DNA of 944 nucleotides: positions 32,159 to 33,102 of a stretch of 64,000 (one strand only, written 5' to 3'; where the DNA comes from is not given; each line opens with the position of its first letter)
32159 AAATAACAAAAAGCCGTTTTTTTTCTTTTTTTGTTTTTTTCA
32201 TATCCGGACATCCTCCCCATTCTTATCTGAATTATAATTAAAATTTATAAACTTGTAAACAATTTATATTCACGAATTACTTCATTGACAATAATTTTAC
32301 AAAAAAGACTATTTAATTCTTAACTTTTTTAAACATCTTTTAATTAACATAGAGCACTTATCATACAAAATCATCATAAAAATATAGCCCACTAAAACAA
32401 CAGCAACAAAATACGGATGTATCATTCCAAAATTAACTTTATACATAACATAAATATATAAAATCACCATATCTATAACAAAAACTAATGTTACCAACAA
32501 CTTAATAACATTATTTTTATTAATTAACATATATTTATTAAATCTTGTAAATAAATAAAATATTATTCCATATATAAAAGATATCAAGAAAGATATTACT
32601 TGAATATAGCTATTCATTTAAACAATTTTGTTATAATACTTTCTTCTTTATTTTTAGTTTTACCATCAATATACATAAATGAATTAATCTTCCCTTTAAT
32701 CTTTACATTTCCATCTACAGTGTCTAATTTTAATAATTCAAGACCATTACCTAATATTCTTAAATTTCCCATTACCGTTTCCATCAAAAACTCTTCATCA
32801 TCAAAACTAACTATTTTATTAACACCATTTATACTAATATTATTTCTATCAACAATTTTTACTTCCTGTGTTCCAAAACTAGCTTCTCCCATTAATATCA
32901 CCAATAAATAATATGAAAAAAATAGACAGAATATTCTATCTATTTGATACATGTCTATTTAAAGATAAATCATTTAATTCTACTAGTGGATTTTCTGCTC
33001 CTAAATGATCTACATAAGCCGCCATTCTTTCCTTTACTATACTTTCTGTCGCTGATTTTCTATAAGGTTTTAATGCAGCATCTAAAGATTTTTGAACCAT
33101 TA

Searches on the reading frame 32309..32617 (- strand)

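Call 61: search_protein_families(library=pfam, proteins=[window:32309-32617:-], max_evalue=0.001)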
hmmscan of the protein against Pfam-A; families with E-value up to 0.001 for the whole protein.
window:32309-32617:- (102 aa): 1 family
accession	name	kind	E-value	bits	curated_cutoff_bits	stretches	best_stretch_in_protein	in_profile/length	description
PF09578.15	Spore_YabQ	-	7.6e-05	23.2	27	1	8-84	3-77/79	Spore cortex protein YabQ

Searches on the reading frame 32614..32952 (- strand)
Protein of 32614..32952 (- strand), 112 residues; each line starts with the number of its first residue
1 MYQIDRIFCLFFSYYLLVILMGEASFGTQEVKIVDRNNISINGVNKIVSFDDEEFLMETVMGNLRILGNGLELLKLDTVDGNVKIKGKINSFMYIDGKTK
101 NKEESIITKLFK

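Call 61: search_protein_families(library=pfam, proteins=[window:32614-32952:-], max_evalue=0.001)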
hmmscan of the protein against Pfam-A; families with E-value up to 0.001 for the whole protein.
window:32614-32952:- (112 aa): 1 family
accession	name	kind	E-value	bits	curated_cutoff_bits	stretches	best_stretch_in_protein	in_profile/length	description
PF07873.16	YabP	-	4e-16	59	27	1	30-94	2-64/64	YabP family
